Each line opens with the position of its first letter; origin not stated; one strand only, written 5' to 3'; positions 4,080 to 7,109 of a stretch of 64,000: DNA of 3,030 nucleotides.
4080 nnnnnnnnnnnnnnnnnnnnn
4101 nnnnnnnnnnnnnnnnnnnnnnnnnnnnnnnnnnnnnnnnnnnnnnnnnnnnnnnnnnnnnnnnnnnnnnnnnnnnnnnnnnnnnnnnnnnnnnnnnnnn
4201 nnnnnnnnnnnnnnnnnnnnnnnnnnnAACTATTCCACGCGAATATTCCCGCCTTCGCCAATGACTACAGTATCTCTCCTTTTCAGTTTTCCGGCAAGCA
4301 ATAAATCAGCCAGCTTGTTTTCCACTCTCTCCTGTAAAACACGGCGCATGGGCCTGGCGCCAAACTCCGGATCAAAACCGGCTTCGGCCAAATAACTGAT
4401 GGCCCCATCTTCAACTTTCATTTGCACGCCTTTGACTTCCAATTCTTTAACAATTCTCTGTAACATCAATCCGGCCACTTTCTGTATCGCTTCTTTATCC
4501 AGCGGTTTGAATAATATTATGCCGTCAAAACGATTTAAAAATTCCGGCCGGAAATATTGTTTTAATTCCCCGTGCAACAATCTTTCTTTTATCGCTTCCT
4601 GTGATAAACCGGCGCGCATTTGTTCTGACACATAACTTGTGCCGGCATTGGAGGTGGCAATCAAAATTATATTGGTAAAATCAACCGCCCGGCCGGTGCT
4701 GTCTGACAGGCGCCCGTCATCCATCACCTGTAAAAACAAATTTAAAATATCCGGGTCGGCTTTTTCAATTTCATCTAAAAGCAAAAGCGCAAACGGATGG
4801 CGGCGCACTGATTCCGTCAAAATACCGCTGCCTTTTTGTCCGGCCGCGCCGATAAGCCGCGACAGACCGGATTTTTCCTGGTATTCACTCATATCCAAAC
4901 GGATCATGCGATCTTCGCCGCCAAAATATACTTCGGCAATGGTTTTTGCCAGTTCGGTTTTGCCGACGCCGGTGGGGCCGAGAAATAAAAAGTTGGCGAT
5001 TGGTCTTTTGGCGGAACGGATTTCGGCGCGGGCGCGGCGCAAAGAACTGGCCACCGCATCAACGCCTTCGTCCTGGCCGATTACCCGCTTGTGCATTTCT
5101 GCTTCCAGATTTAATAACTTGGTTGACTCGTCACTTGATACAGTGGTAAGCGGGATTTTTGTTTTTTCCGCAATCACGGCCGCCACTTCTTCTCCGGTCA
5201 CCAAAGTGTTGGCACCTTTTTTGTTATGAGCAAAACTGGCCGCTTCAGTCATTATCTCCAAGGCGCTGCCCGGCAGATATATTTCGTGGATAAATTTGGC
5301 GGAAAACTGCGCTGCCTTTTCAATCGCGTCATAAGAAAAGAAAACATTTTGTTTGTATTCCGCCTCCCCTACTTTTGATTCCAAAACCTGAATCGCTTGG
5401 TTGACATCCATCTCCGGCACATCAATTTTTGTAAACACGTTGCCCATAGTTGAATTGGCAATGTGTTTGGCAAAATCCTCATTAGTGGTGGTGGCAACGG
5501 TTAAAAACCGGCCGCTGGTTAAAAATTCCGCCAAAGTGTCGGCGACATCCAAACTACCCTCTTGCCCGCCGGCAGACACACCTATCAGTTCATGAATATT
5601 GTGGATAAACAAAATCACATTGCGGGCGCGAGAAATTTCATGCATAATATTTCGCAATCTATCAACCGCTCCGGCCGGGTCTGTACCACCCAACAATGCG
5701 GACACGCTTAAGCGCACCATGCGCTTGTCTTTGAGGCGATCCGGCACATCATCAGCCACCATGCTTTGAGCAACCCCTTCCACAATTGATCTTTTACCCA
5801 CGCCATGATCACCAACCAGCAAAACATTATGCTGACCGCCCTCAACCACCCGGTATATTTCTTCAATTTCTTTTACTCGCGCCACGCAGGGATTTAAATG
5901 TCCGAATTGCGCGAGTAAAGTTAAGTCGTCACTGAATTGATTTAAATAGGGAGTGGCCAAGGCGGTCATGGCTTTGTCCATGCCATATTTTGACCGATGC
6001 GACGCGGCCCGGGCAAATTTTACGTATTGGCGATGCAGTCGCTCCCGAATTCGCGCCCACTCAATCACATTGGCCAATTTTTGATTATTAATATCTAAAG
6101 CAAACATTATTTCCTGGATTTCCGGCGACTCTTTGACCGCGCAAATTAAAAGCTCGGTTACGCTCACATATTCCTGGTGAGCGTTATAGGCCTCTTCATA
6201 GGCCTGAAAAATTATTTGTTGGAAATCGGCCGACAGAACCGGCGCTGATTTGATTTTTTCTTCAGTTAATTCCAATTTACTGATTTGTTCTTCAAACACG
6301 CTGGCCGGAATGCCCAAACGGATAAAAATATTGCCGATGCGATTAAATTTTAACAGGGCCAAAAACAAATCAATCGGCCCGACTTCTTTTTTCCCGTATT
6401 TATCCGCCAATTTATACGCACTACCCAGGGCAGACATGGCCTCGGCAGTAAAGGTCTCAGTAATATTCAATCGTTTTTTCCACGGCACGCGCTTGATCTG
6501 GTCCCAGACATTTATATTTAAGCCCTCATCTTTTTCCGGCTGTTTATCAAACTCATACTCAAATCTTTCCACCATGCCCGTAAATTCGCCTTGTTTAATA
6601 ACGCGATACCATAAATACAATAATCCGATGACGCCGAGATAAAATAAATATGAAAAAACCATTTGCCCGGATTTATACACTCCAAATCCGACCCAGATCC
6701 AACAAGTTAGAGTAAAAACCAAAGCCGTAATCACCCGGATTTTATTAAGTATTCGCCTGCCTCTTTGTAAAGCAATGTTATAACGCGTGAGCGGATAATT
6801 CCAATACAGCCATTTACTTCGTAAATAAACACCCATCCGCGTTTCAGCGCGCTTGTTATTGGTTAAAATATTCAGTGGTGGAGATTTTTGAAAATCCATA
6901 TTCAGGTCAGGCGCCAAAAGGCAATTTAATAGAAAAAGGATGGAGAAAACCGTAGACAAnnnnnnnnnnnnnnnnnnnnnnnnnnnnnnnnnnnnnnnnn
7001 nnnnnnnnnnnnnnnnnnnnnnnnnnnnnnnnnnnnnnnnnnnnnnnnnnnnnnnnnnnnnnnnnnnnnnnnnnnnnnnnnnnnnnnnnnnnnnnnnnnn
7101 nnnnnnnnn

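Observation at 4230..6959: Membrane-anchored ClpA/C-like unfoldase whose first AAA+ domain looks catalytically dead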

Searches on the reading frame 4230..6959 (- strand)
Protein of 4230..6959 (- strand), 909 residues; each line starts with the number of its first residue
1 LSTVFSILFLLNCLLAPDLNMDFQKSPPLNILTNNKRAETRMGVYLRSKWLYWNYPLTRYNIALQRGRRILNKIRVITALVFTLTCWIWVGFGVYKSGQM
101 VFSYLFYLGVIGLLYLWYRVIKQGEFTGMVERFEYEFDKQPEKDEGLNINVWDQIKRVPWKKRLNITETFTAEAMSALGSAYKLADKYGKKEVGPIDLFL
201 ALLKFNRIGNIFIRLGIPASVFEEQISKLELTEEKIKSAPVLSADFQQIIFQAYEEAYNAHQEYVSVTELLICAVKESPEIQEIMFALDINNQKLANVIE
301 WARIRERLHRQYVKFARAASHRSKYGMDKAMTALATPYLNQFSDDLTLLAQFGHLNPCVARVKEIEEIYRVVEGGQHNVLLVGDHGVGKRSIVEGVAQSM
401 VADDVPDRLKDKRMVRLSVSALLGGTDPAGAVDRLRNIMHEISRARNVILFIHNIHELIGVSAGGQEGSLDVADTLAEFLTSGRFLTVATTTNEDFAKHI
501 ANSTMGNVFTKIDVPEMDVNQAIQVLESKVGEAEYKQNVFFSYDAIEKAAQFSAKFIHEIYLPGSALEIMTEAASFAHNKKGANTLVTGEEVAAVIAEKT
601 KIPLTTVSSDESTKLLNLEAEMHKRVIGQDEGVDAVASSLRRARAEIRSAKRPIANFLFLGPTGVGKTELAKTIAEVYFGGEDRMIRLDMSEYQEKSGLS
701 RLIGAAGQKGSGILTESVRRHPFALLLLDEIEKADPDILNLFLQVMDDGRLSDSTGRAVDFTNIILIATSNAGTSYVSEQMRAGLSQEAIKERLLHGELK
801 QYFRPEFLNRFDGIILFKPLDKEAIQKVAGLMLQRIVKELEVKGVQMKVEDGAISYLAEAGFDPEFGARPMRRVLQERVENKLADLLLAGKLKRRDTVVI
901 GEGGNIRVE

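Call 3: search_protein_families(library=pfam, proteins=[window:4230-6959:-], max_evalue=0.01)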
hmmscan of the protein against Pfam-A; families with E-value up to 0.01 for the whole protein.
window:4230-6959:- (909 aa): 21 families
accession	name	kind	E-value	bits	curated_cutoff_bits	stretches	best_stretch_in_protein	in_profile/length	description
PF07724.20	AAA_2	-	6.6e-54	182.8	27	1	652-812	1-164/166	AAA domain (Cdc48 subfamily)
PF10431.15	ClpB_D2-small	-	2.5e-24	85.6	21.9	1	820-900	1-81/81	C-terminal, D2-small domain, of ClpB protein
PF00004.35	AAA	-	4.3e-19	69.7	21.2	2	658-780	2-118/131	ATPase family associated with various cellular activities (AAA)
PF07728.20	AAA_5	-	4.5e-14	53.1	22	1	656-774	1-125/139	AAA domain (dynein-related subfamily)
PF00158.32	Sigma54_activat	-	6.6e-09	36.1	20.2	1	639-773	7-144/168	Sigma-54 interaction domain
PF17871.7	AAA_lid_9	-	5.8e-07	29.8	22.8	1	519-597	2-79/104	AAA lid domain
PF13191.12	AAA_16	-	1.2e-06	29.5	32.6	1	362-404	6-52/167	AAA ATPase domain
PF01078.27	Mg_chelatase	-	5.4e-06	26.4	20.3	0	369-397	15-43/207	Magnesium chelatase, subunit ChlI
PF05673.19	DUF815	-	0.00011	21.9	23.8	0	376-403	53-80/249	Protein of unknown function (DUF815)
PF12775.13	AAA_7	-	0.00019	21.5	25.8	0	375-401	32-58/181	P-loop containing dynein motor region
PF13401.12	AAA_22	-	0.00023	21.9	27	1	659-751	10-111/130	AAA domain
PF02367.23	TsaE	-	0.00052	20.4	26.6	0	645-677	12-44/128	Threonylcarbamoyl adenosine biosynthesis protein TsaE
PF01695.23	IstB_IS21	-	0.00066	19.7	24.1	0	655-676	93-114/238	IstB-like ATP binding protein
PF20720.3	nSTAND3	-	0.0015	18.7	27.2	0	658-689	21-52/155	Novel STAND NTPase 3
PF20703.3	nSTAND1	-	0.0023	18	27.1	1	361-534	19-204/379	Novel STAND NTPase 1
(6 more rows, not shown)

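Call 4: search_protein_families(library=ncbifam, proteins=[window:4230-6959:-], max_evalue=0.01)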
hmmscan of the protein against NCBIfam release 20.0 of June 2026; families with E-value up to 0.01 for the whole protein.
window:4230-6959:- (909 aa): 30 families (the best 25 are shown)
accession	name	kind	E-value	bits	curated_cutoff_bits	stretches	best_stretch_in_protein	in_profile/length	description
TIGR03346.1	chaperone_ClpB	equivalog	9e-164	547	1232.1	2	584-903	525-846/853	ATP-dependent chaperone ClpB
TIGR02639.1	ClpA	equivalog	5.5e-159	530.7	993.15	1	174-900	5-732/734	ATP-dependent Clp protease ATP-binding subunit ClpA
NF033607.0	disagg_AAA_ClpG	exception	2.6e-137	459.2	1900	2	587-899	555-873/932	AAA family protein disaggregase ClpG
NF033606.1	heat_AAA_ClpK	exception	2.3e-135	452.7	1900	2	584-898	573-894/949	heat shock survival AAA family ATPase ClpK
NF008118.0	PRK10865.1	equivalog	4.7e-134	448.2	1417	2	586-896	530-842/857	ATP-dependent chaperone ClpB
TIGR03345.1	VI_ClpV1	equivalog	6.5e-134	448.2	884.95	2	584-893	526-841/852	type VI secretion system ATPase TssH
NF008263.0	PRK11034.1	equivalog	3.2e-118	395.7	1350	1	228-898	68-731/758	ATP-dependent Clp protease ATP-binding subunit ClpA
NF003745.1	PRK05342.1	equivalog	4.6e-14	52.1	359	2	783-885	275-382/418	ATP-dependent Clp protease ATP-binding subunit ClpX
TIGR00382.1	clpX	equivalog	3.7e-09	36.1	370.75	0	756-886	254-389/414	ATP-dependent protease ATP-binding subunit ClpX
NF003229.0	PRK04195.1-5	equivalog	6.4e-08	31.7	280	1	656-732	46-113/413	replication factor C large subunit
TIGR00390.1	hslU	equivalog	4.1e-07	29.3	362.45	1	620-678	8-71/441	ATP-dependent protease ATPase subunit HslU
NF005304.0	PRK06835.1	equivalog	9.7e-06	24.9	215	1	640-676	169-205/330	ATP-binding protein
NF008485.2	PRK11388.1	equivalog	5.6e-05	21.6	551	1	646-777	347-478/643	dihydroxyacetone kinase operon transcriptional regulator DhaR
NF038308.1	RNA_repair_RtcR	equivalog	0.0001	21.3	650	1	616-676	165-226/530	RNA repair transcriptional activator RtcR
NF038214.1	IS21_help_AAA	equivalog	0.00017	21.3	200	0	655-677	91-113/232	IS21-like element helper ATPase IstB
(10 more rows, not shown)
